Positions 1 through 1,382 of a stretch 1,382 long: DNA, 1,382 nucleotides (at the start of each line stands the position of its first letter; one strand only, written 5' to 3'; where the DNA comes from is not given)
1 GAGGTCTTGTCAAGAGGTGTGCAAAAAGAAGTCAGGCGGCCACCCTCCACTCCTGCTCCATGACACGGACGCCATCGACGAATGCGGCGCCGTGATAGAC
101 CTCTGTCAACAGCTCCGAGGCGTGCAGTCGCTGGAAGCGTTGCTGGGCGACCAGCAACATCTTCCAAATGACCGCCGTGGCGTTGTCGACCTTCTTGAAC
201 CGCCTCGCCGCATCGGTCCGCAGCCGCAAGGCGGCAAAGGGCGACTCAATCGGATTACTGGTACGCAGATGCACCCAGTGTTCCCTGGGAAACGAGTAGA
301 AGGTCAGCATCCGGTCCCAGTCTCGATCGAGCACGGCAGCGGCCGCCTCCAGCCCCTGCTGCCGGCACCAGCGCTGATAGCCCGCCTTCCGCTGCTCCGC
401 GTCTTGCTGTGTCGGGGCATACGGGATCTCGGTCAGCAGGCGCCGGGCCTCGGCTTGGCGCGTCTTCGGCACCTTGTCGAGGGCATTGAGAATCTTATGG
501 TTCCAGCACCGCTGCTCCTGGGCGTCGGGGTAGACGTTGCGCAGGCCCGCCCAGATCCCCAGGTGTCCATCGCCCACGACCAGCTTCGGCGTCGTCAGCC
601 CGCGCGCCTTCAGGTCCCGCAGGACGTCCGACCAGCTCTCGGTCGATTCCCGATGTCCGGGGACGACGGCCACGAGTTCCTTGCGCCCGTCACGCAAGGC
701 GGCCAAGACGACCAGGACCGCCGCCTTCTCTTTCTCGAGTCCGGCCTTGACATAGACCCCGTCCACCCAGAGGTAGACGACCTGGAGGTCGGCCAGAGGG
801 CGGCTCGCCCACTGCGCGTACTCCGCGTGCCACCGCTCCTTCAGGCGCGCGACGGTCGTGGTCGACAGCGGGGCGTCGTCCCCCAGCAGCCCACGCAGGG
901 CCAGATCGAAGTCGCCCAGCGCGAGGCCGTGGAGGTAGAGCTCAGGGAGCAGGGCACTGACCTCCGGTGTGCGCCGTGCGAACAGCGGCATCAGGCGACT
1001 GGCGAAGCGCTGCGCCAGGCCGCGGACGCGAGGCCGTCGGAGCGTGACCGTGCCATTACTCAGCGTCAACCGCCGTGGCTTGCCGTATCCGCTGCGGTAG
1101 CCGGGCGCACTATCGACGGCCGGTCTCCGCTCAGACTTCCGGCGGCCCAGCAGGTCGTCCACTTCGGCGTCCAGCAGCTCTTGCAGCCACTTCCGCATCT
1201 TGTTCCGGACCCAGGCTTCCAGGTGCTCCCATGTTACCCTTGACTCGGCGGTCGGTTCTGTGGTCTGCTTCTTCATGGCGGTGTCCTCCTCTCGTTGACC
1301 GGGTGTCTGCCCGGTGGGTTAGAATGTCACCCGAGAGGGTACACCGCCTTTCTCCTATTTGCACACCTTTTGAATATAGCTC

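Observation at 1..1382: Split junction promoter: the -35 in one terminal repeat and the -10 in the other would be joined on a circular or tandem intermediate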

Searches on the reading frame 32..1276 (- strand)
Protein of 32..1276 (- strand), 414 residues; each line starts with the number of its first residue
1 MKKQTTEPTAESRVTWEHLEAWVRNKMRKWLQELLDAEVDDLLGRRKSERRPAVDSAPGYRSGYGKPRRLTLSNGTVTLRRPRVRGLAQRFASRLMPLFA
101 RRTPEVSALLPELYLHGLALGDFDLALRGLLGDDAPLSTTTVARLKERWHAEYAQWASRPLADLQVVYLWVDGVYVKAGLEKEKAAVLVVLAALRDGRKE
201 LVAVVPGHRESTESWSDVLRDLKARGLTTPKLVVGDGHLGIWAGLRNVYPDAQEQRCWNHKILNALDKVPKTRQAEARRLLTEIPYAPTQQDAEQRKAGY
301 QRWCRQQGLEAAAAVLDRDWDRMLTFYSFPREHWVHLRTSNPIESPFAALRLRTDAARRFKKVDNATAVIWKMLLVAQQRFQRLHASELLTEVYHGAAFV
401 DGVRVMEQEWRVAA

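Call 5: search_protein_families(library=pfam, proteins=[window:32-1276:-])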
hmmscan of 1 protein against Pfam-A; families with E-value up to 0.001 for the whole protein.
window:32-1276:- (414 aa): 2 families
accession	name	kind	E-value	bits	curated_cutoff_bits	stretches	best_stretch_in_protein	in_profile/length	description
PF00872.24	Transposase_mut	-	8.8e-54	183.3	21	1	19-371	22-366/379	Transposase, Mutator family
PF10551.15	MULE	-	0.00055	20.8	27.6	0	172-260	5-95/99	MULE transposase domain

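Call 7: find_encoding_contigs(protein=window:32-1276:-, flank=3000, max_places=10)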
Protein window:32-1276:- (414 aa): no gene with exactly this product is on record in the collection.

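Call 8: find_homologous_proteins(query=window:32-1276:-)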
Query window:32-1276:- (414 aa): 7930 proteins with E <= 0.001 among 8000 candidates; the best 120 are listed.
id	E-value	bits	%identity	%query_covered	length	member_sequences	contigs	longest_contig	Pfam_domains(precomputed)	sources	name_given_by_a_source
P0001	1.0e-294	994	64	100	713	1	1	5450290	PF10551.16,PF00872.25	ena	-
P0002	1.8e-275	931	100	100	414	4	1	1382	PF00872.25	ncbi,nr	ncbi:IS256 family transposase [Patescibacteria group bacterium]|nr:MAG: IS256 family transposase [Pa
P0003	4.2e-248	841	89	100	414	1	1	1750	PF00872.25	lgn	-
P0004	1.9e-243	826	87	100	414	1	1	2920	PF00872.25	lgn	-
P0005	1.0e-242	823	88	100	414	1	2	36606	PF00872.25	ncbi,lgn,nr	ncbi:MAG: IS256 family transposase [candidate division NC10 bacterium]|nr:IS256 family transposase [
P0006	1.7e-241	819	87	100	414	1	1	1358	PF00872.25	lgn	-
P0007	7.8e-239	810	87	100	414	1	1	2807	PF00872.25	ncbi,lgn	-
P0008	1.7e-237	806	86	100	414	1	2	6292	PF00872.25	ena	-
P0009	2.5e-237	805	86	100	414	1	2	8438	PF00872.25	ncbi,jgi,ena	-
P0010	2.2e-236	802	86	100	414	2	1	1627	PF00872.25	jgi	-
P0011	4.5e-236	801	85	100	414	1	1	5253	PF00872.25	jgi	-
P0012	1.6e-235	799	86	100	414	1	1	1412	PF00872.25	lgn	-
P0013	1.1e-231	787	89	94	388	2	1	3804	PF00872.25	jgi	jgi:transposase-like protein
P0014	3.1e-231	785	84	100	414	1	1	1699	PF00872.25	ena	-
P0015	4.8e-229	778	83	100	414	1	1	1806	PF00872.25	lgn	-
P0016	4.8e-228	775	83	100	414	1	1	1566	PF00872.25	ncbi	-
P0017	5.2e-228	775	82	100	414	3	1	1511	PF00872.25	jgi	jgi:putative transposase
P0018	3.3e-227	772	83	100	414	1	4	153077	PF00872.25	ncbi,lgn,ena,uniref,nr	ncbi:IS256 family transposase [Candidatus Methylomirabilis limnetica]|uniref:Mutator family transpos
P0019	1.1e-225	767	81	100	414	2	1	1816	PF00872.25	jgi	-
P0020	1.8e-225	766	82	100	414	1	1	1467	PF00872.25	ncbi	-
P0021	2.8e-225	766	82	100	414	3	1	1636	PF00872.25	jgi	-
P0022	7.5e-225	764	81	100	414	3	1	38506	PF00872.25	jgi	-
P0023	1.1e-224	764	81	100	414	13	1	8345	PF00872.25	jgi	jgi:putative transposase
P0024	1.4e-224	763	81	100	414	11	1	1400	PF00872.25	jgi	-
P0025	1.7e-224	763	82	100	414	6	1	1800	PF00872.25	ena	-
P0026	5.0e-224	762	80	100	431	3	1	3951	PF00872.25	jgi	-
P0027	8.3e-224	761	80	100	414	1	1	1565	PF00872.25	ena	-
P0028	6.1e-223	758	81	100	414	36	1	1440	PF00872.25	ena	-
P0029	1.9e-221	753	79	100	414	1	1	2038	PF00872.25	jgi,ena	-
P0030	3.0e-221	752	81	100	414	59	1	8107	PF00872.25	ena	-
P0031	4.5e-221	752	81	100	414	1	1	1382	PF00872.25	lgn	-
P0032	7.1e-219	745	83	100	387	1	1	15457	PF00872.25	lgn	-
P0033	7.2e-219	745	79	100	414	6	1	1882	PF00872.25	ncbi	-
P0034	4.2e-218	742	79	100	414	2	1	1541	PF00872.25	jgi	-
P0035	1.1e-216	737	79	100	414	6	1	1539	PF00872.25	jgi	-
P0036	1.3e-216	737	84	94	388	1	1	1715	PF00872.25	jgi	-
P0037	2.0e-216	737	79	100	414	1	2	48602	PF00872.25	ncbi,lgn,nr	ncbi:MAG: IS256 family transposase [Acidobacteria bacterium]|nr:IS256 family transposase [Acidobacte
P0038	1.6e-215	734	79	100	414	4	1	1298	PF00872.25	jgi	-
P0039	5.4e-215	732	84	94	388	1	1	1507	PF00872.25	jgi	jgi:transposase-like protein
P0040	7.3e-215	731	84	94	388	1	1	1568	PF00872.25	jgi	jgi:transposase-like protein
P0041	1.8e-213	727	83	94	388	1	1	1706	PF00872.25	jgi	jgi:transposase-like protein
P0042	2.4e-213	726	83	94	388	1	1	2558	PF00872.25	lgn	-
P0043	2.9e-213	726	78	100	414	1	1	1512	PF00872.25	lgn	-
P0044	7.7e-212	721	83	93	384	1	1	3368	PF00872.25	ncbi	ncbi:MAG: IS256 family transposase, partial [Candidatus Methylomirabilales bacterium]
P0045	7.2e-210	715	80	94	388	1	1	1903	PF00872.25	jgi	-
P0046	1.7e-209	714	82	94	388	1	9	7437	PF00872.25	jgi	jgi:transposase-like protein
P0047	1.8e-205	700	81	94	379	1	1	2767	PF00872.25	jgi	jgi:transposase-like protein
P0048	2.5e-205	700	76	100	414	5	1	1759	PF00872.25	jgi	-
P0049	1.4e-201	688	80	94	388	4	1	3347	PF00872.25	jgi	jgi:transposase-like protein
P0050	4.5e-193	660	70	100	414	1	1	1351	PF00872.25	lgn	-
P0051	1.5e-191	655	69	98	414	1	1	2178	PF10551.16,PF00872.25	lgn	-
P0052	3.0e-191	654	72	98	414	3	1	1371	PF10551.16,PF00872.25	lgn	-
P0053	5.8e-191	653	69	100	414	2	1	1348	PF10551.16,PF00872.25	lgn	-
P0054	8.5e-191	652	68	100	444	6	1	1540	PF00872.25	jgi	jgi:putative transposase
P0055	8.7e-191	652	69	100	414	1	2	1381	PF00872.25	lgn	-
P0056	8.9e-191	652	69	98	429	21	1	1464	PF00872.25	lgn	-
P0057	2.7e-190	650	69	98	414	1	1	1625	PF00872.25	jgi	jgi:transposase-like protein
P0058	3.9e-190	650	69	100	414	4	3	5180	PF00872.25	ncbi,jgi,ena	-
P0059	5.1e-190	650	68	100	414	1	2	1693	PF00872.25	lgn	-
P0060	1.4e-189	648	68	99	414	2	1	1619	PF00872.25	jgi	jgi:putative transposase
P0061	2.3e-189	647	69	98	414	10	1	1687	PF00872.25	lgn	-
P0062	3.5e-189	647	70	98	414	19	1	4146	PF00872.25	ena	-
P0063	4.5e-189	646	69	98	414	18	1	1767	PF00872.25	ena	-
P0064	5.7e-189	646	69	97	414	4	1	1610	PF10551.16,PF00872.25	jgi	jgi:putative transposase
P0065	6.4e-189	646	59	100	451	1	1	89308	PF00872.25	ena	-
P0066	8.9e-189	645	68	98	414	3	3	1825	PF10551.16,PF00872.25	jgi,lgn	jgi:transposase-like protein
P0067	1.1e-188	645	69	98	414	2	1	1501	PF00872.25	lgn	-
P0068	1.2e-188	645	68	98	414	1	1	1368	PF00872.25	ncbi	-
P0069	1.5e-188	645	68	100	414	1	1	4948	PF00872.25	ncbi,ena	-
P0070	2.5e-188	644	68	100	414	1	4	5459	PF00872.25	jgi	-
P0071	3.7e-188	643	69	98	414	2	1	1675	PF00872.25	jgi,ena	-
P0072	4.4e-188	643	70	98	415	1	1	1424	PF00872.25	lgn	-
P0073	5.2e-188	643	70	100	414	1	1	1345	PF00872.25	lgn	-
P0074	6.2e-188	643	69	98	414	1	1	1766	PF10551.16,PF00872.25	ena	-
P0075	1.0e-187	642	69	100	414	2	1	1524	PF00872.25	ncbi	-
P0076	2.2e-187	641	68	98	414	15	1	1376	PF00872.25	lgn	-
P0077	1.0e-186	639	67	100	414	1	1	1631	PF00872.25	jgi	jgi:transposase-like protein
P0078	1.2e-186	639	86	79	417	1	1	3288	PF00872.25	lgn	-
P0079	1.6e-186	638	68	100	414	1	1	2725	PF00872.25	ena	-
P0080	2.4e-186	637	68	100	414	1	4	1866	PF00872.25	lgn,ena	-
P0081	2.8e-186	637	68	98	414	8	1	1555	PF00872.25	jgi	jgi:transposase-like protein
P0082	3.1e-186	637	67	100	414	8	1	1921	PF00872.25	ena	-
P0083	3.9e-186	637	68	100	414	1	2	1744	PF00872.25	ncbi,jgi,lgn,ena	-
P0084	5.1e-186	636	66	100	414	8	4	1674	PF10551.16,PF00872.25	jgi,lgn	jgi:putative transposase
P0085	5.5e-186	636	67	98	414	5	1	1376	PF00872.25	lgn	-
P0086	1.0e-185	635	68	100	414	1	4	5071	PF00872.25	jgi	jgi:transposase-like protein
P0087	1.1e-185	635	65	100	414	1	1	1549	PF00872.25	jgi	jgi:transposase-like protein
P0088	1.3e-185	635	66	98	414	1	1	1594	PF00872.25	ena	-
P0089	1.7e-185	635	67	100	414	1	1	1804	PF00872.25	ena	-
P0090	2.1e-185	634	65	100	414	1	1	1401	PF00872.25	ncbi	-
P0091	2.5e-185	634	67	100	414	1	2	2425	PF00872.25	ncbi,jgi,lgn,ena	-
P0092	2.6e-185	634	67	100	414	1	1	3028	PF00872.25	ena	-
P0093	2.6e-185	634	68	97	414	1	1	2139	PF00872.25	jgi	jgi:transposase-like protein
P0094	3.1e-185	634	67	100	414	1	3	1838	PF00872.25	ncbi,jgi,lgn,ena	-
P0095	4.2e-185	633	67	98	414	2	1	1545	PF00872.25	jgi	-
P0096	4.3e-185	633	66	98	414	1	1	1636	PF00872.25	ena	-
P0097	5.2e-185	633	65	100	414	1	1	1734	PF00872.25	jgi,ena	-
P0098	5.9e-185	633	66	98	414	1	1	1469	PF00872.25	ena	-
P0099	6.1e-185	633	64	100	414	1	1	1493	PF00872.25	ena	-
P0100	6.3e-185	633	65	100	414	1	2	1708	PF00872.25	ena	-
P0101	7.6e-185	633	66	100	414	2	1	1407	PF00872.25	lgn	-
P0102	8.6e-185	632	65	98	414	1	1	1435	PF00872.25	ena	-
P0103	9.5e-185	632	68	98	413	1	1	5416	PF00872.25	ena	-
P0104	9.5e-185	632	67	99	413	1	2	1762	PF00872.25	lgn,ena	-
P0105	9.8e-185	632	65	98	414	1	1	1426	PF00872.25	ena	-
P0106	1.1e-184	632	67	98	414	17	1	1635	PF10551.16,PF00872.25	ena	-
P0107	1.1e-184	632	68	98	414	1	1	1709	PF00872.25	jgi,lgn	jgi:transposase-like protein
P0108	1.3e-184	632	65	100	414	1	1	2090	PF00872.25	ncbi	ncbi:MAG: IS256 family transposase [Candidatus Binatia bacterium]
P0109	1.3e-184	632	68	100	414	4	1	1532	PF00872.25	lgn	-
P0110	1.3e-184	632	67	100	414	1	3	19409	PF00872.25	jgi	jgi:transposase-like protein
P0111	1.5e-184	632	67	100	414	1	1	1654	PF00872.25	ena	-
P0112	1.6e-184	632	65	98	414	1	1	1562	PF00872.25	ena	-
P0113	2.0e-184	631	67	100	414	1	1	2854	PF00872.25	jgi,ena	-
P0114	2.2e-184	631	66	98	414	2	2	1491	PF00872.25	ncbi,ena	-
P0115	2.5e-184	631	65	100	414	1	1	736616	PF00872.25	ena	-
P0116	3.0e-184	631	66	97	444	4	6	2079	PF00872.25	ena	-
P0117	3.7e-184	630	64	100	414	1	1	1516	PF00872.25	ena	-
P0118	4.9e-184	630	67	99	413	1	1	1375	PF00872.25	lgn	-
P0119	7.1e-184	629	65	98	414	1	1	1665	PF00872.25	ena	-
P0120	7.9e-184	629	68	98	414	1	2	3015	PF00872.25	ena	-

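Call 10: find_encoding_contigs(protein=P0005, flank=1500, max_places=4)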
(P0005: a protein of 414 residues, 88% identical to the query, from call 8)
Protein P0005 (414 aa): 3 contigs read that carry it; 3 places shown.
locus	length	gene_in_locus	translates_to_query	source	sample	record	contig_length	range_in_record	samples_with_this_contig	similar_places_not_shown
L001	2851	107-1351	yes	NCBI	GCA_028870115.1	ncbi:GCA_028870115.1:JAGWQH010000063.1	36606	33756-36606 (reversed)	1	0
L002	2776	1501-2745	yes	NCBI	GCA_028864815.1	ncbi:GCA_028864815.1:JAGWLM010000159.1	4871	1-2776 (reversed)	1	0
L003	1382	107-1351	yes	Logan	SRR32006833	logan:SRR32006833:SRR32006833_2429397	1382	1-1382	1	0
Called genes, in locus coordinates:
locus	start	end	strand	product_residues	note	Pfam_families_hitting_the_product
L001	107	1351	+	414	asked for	PF00872:Transposase_mut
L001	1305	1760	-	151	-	-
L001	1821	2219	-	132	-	-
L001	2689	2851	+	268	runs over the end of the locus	PF09339:HTH_IclR, PF01047:MarR (weak), PF01614:IclR_C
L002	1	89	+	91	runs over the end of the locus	PF02604:PhdYeFM_antitox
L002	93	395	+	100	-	PF05016:ParE_toxin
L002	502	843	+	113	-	PF01909:NTP_transf_2, PF18765:Polbeta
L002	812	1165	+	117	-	PF01934:HepT-like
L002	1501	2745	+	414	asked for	PF00872:Transposase_mut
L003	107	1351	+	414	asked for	PF00872:Transposase_mut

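Call 11: find_encoding_contigs(protein=P0018, flank=1500, max_places=6)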
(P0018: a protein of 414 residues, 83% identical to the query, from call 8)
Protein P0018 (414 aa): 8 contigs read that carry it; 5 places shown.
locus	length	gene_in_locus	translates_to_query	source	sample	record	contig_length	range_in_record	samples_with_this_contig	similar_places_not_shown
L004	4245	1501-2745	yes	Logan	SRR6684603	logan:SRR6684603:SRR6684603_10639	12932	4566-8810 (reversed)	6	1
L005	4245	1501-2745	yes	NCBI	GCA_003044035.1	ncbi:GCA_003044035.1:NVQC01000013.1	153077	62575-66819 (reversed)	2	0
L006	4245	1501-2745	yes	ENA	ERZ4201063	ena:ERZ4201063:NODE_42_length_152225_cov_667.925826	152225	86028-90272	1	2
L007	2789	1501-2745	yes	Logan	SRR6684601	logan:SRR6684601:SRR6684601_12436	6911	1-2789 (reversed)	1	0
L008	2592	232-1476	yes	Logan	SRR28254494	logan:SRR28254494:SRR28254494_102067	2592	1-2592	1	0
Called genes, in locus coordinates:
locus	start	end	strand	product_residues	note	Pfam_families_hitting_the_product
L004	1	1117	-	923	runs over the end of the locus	-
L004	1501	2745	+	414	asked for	PF00872:Transposase_mut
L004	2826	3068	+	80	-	-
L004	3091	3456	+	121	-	-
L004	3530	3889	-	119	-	-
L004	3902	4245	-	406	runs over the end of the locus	-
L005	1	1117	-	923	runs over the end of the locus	-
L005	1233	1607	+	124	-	-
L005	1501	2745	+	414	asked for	PF00872:Transposase_mut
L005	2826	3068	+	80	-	-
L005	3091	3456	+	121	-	-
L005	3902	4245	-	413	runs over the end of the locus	-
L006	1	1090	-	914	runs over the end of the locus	-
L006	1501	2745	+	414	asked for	PF00872:Transposase_mut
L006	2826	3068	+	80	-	-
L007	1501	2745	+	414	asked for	PF00872:Transposase_mut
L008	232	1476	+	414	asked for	PF00872:Transposase_mut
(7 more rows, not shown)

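Call 12: find_encoding_contigs(protein=P0037, flank=1500, max_places=4)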
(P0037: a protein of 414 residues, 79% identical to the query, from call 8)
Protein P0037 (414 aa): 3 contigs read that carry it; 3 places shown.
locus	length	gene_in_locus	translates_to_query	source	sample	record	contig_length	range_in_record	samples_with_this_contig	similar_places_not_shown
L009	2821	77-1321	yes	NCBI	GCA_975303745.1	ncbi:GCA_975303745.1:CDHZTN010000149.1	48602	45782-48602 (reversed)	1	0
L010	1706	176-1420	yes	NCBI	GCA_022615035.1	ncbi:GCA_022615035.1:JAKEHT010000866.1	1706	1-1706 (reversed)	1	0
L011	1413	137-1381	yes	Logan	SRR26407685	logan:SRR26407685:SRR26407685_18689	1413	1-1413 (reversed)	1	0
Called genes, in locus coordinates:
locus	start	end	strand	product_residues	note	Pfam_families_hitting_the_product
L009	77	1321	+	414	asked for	PF00872:Transposase_mut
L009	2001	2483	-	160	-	-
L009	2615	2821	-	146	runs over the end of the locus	-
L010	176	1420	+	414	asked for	PF00872:Transposase_mut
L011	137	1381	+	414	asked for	PF00872:Transposase_mut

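Call 17: find_related_loci(query=window:32-1276:-, collection=metagenome_contigs, flank=400)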
Query window:32-1276:- (414 aa) in metagenome_contigs; peptide patterns used: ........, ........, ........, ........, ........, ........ (x = any residue, [..] = any of these).
600 stretches matched a pattern (row limit reached: there are more); 394 encode a relative of the query (tblastn E <= 1e-3); the best 80 are kept; 80 distinct loci.
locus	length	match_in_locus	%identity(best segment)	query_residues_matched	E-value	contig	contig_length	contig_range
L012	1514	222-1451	81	1-410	0e+0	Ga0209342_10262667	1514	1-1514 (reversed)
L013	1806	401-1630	81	1-410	0e+0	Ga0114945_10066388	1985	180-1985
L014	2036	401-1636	81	1-412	0e+0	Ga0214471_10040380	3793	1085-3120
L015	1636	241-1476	82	1-412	0e+0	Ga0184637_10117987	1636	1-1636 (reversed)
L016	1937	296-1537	81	1-414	0e+0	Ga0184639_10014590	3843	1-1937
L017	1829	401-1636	81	1-412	0e+0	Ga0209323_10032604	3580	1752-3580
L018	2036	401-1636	81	1-412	0e+0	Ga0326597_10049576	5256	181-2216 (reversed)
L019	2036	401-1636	81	1-412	0e+0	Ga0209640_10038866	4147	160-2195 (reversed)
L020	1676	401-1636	80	1-412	0e+0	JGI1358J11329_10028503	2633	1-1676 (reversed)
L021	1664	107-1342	80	1-412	0e+0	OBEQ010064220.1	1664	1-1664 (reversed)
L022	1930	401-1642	80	1-414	0e+0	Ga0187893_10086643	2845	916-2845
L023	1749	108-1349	76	1-414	0e+0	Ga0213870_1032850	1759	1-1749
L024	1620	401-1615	79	1-405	0e+0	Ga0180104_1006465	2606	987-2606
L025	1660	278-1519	67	1-414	0e+0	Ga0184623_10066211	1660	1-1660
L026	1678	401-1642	66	1-414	0e+0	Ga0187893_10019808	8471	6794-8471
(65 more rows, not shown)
